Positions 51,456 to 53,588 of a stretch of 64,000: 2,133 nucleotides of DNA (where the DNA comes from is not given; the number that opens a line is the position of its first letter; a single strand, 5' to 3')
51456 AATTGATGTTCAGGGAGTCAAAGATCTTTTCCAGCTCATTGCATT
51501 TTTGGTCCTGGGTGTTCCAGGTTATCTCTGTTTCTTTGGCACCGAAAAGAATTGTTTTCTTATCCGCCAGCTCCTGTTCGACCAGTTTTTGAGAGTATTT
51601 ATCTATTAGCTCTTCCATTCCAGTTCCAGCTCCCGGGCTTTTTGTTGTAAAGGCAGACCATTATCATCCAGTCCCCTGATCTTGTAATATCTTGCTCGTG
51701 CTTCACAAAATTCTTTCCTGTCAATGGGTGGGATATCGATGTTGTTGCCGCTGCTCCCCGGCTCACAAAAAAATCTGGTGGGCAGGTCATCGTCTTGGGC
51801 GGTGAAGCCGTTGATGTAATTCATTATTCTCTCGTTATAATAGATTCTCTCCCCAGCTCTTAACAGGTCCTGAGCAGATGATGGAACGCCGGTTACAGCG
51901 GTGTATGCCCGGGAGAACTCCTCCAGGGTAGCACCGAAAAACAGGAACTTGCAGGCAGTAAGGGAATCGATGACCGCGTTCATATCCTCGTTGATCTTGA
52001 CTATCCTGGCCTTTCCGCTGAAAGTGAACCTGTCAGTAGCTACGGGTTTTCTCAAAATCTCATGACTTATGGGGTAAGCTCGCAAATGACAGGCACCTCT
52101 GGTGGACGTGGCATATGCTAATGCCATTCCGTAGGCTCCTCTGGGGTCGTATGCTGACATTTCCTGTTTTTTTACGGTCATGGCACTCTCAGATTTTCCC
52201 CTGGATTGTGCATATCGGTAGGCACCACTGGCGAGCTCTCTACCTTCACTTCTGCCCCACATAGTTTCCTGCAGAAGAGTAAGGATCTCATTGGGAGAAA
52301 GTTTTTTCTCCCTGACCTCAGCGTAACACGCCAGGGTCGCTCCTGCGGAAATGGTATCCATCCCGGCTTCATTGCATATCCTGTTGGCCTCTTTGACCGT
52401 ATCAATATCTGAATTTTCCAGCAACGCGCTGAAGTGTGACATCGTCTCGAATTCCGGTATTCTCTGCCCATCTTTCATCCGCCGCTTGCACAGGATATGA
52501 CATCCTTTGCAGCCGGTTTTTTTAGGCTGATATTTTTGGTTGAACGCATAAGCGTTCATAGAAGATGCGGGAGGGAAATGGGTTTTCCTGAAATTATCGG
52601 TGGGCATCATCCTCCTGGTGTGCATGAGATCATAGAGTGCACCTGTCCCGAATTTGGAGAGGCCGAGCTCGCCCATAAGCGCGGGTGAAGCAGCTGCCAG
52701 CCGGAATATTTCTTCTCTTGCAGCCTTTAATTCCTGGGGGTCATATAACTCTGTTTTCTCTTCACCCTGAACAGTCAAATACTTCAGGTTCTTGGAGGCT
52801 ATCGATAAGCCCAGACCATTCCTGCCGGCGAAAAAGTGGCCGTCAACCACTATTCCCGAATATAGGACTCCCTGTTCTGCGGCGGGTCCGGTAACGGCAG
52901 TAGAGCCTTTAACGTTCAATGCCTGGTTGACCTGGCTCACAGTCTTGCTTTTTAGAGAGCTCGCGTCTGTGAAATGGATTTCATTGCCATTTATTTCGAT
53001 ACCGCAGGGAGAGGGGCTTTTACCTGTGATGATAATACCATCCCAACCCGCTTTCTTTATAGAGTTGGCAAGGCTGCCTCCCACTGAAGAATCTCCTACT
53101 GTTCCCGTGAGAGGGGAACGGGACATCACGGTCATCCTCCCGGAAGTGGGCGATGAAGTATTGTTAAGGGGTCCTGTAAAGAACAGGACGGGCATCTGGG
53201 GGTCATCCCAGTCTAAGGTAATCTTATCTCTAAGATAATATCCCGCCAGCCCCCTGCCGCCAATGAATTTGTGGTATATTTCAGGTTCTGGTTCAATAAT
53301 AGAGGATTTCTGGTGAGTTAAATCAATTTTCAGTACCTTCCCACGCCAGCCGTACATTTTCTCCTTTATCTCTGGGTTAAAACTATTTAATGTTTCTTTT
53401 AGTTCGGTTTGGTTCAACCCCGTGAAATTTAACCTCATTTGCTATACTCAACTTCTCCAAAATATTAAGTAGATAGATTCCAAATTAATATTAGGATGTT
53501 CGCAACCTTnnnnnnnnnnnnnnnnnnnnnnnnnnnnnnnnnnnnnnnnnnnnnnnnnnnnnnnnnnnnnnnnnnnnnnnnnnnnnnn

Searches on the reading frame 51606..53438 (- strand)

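Call 79: search_protein_families(library=pfam, proteins=[window:51606-53438:-], max_evalue=0.001)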
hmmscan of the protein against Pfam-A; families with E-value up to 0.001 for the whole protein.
window:51606-53438:- (610 aa): 2 families
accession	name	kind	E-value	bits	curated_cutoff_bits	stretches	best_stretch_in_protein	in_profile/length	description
PF01314.23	AFOR_C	-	1.2e-102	344.4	27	1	242-606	4-385/385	Aldehyde ferredoxin oxidoreductase, domains 2 & 3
PF02730.20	AFOR_N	-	5.2e-57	193.2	29.8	1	33-225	1-198/199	Aldehyde ferredoxin oxidoreductase, N-terminal domain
